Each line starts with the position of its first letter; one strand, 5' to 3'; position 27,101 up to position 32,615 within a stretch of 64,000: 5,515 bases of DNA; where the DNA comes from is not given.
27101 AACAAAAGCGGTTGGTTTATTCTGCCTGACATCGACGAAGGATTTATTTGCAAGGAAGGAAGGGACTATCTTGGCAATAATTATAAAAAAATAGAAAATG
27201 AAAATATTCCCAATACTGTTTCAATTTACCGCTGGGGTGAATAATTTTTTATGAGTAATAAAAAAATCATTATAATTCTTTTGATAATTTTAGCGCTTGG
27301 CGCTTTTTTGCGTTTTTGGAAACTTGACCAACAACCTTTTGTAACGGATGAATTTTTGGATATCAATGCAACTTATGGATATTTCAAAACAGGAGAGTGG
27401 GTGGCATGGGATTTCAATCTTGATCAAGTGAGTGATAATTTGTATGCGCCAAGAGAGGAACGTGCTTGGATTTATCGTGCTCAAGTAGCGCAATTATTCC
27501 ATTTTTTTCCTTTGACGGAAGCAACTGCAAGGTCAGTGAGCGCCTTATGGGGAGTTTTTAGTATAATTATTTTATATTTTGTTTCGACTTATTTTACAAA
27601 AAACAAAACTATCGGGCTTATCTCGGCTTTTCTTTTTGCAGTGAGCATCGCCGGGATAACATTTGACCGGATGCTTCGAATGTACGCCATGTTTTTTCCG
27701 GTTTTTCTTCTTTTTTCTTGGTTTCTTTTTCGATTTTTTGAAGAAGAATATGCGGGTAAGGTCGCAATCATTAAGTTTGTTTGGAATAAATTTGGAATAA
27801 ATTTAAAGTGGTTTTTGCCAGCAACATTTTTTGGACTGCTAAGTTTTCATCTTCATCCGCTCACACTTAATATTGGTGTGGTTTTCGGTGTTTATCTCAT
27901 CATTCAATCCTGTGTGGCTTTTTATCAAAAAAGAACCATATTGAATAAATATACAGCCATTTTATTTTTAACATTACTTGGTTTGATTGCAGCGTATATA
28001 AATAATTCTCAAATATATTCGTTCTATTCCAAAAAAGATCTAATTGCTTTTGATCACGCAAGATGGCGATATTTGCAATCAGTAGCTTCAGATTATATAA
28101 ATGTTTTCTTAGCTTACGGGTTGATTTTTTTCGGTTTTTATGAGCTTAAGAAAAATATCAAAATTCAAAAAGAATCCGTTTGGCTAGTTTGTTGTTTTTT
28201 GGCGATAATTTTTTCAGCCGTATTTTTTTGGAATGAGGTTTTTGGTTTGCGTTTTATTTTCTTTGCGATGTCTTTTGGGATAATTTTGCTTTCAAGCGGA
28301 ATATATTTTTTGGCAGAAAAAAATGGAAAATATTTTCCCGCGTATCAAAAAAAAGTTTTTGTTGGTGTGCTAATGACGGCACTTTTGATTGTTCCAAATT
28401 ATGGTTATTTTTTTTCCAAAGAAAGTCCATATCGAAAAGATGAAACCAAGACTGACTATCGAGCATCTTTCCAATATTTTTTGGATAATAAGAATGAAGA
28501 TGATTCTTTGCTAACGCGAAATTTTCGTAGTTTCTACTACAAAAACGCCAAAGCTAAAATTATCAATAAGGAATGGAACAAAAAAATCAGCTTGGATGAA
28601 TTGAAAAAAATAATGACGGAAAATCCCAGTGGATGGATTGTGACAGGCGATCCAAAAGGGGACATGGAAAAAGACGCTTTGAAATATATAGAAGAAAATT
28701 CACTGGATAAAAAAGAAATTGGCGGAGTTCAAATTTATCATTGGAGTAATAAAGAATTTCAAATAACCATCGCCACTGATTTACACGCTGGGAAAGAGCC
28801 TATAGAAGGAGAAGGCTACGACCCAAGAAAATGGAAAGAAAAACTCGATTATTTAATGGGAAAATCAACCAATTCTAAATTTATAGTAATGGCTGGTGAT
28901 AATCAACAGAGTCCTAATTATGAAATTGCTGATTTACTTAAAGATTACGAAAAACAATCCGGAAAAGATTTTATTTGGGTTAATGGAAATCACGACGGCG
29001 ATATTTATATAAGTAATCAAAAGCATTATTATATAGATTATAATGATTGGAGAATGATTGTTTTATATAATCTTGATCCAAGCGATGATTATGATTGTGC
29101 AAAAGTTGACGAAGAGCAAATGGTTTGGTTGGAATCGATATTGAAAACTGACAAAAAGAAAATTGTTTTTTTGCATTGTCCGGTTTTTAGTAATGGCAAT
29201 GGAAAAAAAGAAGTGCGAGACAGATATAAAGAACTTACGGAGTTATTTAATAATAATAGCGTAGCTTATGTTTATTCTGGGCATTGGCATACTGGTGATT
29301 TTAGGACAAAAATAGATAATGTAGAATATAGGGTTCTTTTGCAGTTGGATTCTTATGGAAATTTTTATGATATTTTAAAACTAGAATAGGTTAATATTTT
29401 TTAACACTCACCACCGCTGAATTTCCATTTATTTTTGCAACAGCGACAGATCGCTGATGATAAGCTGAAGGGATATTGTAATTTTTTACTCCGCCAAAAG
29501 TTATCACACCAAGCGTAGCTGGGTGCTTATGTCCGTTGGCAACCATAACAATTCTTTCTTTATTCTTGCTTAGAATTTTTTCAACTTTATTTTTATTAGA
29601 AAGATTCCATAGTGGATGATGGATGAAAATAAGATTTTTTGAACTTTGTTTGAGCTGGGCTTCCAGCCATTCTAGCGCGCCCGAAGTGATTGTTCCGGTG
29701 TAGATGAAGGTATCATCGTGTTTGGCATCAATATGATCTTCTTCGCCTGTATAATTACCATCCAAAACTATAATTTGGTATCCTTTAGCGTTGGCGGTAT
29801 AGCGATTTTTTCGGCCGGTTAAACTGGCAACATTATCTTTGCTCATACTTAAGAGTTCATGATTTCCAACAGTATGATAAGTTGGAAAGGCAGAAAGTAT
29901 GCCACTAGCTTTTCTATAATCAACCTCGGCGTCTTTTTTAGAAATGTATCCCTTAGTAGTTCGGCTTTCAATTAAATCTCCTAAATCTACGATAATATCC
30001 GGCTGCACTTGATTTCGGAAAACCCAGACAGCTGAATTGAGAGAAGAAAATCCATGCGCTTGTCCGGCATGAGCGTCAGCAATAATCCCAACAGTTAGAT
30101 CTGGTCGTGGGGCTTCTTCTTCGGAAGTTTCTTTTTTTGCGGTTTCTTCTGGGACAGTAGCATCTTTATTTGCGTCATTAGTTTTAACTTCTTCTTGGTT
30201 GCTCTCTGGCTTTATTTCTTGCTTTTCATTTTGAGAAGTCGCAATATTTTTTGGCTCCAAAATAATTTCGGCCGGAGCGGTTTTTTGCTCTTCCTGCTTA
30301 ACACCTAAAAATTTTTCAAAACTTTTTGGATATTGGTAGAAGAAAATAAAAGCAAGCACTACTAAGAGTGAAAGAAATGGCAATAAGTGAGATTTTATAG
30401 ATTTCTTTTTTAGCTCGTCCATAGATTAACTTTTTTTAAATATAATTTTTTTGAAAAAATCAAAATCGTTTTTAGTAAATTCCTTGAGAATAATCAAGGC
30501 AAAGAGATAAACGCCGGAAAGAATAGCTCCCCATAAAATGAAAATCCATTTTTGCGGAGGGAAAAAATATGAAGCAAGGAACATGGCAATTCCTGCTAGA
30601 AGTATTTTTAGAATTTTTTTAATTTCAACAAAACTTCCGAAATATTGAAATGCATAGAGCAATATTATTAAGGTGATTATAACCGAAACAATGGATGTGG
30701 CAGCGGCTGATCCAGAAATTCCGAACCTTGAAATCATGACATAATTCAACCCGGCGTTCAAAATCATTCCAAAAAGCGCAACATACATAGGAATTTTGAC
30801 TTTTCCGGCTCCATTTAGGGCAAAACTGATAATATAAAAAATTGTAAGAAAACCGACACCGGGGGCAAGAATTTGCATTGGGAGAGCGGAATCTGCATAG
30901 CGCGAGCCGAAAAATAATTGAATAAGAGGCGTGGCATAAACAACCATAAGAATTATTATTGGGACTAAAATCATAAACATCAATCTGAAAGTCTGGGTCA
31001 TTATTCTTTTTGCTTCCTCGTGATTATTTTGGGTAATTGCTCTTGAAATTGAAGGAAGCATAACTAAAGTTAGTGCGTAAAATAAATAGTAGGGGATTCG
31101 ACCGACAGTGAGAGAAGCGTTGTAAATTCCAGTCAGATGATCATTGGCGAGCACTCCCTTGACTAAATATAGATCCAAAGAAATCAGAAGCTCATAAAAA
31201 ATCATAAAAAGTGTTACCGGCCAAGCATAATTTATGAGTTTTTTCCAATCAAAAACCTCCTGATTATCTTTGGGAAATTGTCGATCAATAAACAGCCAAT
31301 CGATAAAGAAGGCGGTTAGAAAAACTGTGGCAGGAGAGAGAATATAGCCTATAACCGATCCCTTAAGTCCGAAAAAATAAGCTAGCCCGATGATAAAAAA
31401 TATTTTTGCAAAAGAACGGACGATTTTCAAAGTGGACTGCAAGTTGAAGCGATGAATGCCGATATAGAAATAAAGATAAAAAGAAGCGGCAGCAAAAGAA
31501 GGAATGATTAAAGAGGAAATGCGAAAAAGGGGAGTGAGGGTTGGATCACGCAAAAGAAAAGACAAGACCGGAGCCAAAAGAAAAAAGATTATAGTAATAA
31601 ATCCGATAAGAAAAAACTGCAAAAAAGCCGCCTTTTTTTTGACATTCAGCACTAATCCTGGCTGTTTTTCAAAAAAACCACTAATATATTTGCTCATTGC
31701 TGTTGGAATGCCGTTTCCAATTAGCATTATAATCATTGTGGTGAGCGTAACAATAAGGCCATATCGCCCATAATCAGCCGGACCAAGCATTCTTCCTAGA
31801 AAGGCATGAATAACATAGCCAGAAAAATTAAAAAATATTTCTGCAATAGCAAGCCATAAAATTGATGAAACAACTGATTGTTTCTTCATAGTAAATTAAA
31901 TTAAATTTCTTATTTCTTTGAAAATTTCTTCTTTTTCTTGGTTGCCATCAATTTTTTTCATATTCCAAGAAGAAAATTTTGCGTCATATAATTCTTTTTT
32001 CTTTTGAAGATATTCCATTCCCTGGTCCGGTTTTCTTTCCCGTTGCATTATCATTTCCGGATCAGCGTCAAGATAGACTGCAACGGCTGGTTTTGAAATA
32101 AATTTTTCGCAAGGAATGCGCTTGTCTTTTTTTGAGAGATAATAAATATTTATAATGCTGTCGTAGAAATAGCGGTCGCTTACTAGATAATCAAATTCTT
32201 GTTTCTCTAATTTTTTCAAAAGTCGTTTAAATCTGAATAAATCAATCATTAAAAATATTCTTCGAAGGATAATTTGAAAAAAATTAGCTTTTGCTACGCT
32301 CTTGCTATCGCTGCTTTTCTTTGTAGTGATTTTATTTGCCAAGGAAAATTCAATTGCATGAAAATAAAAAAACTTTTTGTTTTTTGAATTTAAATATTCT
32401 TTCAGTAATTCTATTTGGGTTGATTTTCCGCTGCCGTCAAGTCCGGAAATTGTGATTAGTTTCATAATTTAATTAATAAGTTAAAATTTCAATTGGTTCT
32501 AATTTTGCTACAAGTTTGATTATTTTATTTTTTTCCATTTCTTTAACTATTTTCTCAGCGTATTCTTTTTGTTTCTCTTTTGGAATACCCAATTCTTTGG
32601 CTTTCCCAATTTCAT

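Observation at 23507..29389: Tandem array of three paralogous GT-C-like membrane proteins, two of them fused to calcineurin-like metallophosphoesterase domains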

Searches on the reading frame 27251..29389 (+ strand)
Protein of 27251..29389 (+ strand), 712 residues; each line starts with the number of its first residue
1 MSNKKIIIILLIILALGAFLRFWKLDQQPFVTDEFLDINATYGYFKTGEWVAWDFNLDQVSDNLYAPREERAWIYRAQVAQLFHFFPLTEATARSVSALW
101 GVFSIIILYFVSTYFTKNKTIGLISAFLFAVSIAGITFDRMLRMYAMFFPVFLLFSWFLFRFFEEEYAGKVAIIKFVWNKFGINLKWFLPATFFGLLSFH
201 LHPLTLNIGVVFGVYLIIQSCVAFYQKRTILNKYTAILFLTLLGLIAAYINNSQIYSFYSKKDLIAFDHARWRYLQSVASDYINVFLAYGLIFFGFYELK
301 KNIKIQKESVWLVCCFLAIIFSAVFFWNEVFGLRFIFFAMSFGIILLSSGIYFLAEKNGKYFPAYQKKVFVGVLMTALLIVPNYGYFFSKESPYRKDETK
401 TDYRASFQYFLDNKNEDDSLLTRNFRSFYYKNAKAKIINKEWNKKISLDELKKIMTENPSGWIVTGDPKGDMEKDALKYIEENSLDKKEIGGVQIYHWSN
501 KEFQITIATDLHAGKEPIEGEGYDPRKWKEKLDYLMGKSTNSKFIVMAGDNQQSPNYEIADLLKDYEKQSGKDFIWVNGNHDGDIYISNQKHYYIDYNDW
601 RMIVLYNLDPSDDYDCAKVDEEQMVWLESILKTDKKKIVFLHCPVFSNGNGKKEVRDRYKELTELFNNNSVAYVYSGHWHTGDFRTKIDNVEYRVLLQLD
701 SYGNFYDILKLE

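Call 6: search_protein_families(library=pfam, proteins=[window:27251-29389:+], max_evalue=1)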
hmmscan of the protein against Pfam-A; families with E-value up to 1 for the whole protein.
window:27251-29389:+ (712 aa): 2 families
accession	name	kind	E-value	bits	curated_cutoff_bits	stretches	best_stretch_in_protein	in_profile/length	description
PF00149.33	Metallophos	-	1.2e-10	42.6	21.5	1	504-681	2-190/191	Calcineurin-like phosphoesterase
PF12850.12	Metallophos_2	-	0.00017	22.1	27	1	505-685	3-122/154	Calcineurin-like phosphoesterase superfamily domain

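Call 7: search_protein_families(library=ncbifam, proteins=[window:27251-29389:+], max_evalue=1)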
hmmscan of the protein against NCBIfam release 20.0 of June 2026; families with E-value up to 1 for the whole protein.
window:27251-29389:+ (712 aa): 4 families
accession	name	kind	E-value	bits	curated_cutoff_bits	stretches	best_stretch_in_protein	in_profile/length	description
TIGR03663.1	TIGR03663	subfamily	4.3e-05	22.7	126.25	1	9-260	3-224/435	flippase activity-associated protein Agl23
NF008359.0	PRK11148.1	equivalog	0.011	15.3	225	1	528-681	42-206/275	3',5'-cyclic-AMP phosphodiesterase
TIGR04123.1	P_estr_lig_assc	hypoth_equivalog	0.011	15.1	150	1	510-587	28-116/207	ligase-associated DNA damage response endonuclease PdeM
TIGR00040.1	yfcE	subfamily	0.017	15.2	56.25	1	536-683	23-119/158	YfcE family phosphodiesterase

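Call 64: find_homologous_proteins(query=window:27251-29386:+)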
Query window:27251-29386:+ (712 aa): 199 proteins with E <= 0.001 among 8000 candidates; the best 120 are listed.
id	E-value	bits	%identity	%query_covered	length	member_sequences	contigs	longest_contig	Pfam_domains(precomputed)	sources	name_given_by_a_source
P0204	0.0e+0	1636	100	100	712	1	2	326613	PF00149.34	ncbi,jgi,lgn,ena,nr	ncbi:MAG TPA: metallophosphoesterase [Candidatus Moranbacteria bacterium]|nr:metallophosphoesterase 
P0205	0.0e+0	1258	75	100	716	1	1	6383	PF00149.34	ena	-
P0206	3.9e-288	976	85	70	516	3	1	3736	-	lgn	-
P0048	4.5e-283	959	83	70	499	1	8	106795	-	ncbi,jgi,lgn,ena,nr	ncbi:MAG: hypothetical protein A2271_00520 [Candidatus Moranbacteria bacterium RIFOXYA12_FULL_35_19]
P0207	3.1e-282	956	84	70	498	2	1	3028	-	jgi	-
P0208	1.2e-244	832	74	70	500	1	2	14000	-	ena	-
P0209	1.6e-238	812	74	70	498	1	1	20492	PF20176.4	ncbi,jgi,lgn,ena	-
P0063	5.4e-235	800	73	70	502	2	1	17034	-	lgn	-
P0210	8.4e-234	796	70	70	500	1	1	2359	-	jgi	jgi:hypothetical protein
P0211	1.5e-228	779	68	70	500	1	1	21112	-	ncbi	-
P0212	2.6e-227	775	69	70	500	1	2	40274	-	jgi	-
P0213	7.3e-216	737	65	70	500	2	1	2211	-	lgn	-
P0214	8.6e-211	720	67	70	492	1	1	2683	-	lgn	-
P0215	3.8e-202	692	64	70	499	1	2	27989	-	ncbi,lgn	-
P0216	2.7e-173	596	56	71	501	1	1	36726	-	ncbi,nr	ncbi:MAG: hypothetical protein NT136_03850 [Candidatus Moranbacteria bacterium]|nr:hypothetical prot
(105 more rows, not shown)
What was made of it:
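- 27251..29389 (+): Paralog 3 (712 aa). GT-C part aa 1-498. MPE domain aa ~503-712 (window ~28757-29386). A full-length fused ortholog, P0205, is 75% identical (call 64).
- Tried and rejected: I used full-length P3 instead (call 64).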

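Call 65: find_encoding_contigs(protein=P0205, flank=8000, max_places=2)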
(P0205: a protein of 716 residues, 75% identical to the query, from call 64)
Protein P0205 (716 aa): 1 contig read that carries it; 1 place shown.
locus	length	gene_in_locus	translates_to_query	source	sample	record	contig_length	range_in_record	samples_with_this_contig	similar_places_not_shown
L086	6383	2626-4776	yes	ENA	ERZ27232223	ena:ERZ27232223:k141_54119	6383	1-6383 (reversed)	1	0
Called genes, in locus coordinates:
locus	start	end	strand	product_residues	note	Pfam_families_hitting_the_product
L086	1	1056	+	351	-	?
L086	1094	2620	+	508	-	-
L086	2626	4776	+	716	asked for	PF00149:Metallophos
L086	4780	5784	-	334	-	PF00149:Metallophos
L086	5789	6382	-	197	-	?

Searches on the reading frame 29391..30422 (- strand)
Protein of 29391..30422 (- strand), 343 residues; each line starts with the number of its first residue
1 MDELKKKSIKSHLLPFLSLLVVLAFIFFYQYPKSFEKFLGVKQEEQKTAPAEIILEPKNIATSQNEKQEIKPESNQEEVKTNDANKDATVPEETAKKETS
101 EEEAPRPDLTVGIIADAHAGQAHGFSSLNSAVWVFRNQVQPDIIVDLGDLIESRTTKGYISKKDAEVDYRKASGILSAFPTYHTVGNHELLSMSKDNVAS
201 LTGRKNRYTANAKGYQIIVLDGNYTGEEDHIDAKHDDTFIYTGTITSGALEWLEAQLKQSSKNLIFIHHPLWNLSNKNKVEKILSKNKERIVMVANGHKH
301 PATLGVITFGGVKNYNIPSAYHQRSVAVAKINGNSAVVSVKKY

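Call 9: search_protein_families(library=pfam, proteins=[window:29391-30422:-], max_evalue=0.001)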
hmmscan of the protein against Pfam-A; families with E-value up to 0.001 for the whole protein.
window:29391-30422:- (343 aa): 1 family
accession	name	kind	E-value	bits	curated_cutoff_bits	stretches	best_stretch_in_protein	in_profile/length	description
PF00149.33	Metallophos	-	6.8e-11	43.4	21.5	1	110-301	2-190/191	Calcineurin-like phosphoesterase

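Call 86: search_protein_families(library=ncbifam, proteins=[window:29391-30422:-], max_evalue=0.00001)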
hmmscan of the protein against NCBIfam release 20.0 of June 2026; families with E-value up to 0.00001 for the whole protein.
window:29391-30422:- (343 aa): 0 families

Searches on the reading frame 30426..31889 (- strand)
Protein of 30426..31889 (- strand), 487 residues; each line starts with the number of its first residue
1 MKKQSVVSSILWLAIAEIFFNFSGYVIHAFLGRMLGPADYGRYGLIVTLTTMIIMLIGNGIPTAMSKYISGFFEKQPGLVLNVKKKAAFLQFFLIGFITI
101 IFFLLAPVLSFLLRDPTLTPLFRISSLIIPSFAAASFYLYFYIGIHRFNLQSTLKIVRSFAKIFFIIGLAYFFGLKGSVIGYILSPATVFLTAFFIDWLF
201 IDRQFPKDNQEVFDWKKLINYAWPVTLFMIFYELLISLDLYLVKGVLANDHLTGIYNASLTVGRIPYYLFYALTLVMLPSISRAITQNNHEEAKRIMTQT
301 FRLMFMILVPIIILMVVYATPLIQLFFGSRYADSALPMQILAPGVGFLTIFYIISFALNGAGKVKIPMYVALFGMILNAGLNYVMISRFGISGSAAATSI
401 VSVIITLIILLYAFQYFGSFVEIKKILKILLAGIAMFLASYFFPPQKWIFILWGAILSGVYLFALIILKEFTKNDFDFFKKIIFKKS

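Call 9: search_protein_families(library=pfam, proteins=[window:30426-31889:-], max_evalue=0.001)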
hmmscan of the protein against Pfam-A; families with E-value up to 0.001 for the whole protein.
window:30426-31889:- (487 aa): 4 families
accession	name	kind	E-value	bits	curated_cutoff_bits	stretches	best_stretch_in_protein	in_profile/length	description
PF13440.11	Polysacc_synt_3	-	7.9e-21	75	23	1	31-334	2-291/293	Polysaccharide biosynthesis protein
PF01943.22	Polysacc_synt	-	2.4e-19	70.3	28.2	1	7-283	2-272/274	Polysaccharide biosynthesis protein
PF01554.23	MatE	-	5.3e-13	49.4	24.9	1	225-384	2-161/161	MatE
PF03023.19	MurJ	-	6.4e-12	45.3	27.4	1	93-439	65-425/451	Lipid II flippase MurJ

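Call 86: search_protein_families(library=ncbifam, proteins=[window:30426-31889:-], max_evalue=0.00001)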
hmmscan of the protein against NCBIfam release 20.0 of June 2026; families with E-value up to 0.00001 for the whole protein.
window:30426-31889:- (487 aa): 6 families
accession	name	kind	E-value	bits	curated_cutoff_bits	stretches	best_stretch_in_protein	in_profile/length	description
TIGR02900.1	spore_V_B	equivalog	7.6e-19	67.8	372.3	1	11-441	6-459/488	stage V sporulation protein B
TIGR00797.1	matE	subfamily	3.3e-15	55.9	147.4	1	246-418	22-195/396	MATE family efflux transporter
TIGR01695.1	murJ_mviN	equivalog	4.3e-13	48.8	235.55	1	115-469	117-497/506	murein biosynthesis integral membrane protein MurJ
NF050818.1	PolSacchBiosHfsF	equivalog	1.7e-07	30.7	700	1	30-453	26-443/468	polysaccharide biosynthesis protein HfsF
NF007773.0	PRK10459.1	equivalog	2e-07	30.4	273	1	3-468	4-465/492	MOP flippase family protein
NF058658.1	Oglyco_Wzx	exception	9.6e-06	24.9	720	0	4-438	8-421/478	O-glycosylation flippase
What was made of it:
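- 30426..31889 (-): MOP/Wzx-type polysaccharide flippase (487 aa). Conserved at the downstream edge of the cluster. Calls 9 and 86.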

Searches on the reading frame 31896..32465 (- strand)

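Call 9: search_protein_families(library=pfam, proteins=[window:31896-32465:-], max_evalue=0.001)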
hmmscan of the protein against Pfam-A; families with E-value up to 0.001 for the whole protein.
window:31896-32465:- (189 aa): 3 families
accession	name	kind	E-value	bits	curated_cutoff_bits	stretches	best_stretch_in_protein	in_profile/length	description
PF02223.23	Thymidylate_kin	-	7.7e-12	45.7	27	1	6-185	1-185/185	Thymidylate kinase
PF08433.16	KTI12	-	0.00016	21.7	22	0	1-57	1-56/271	Chromatin associated protein KTI12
PF01712.25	dNK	-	0.00083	19.6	27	0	121-176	118-182/203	Deoxynucleoside kinase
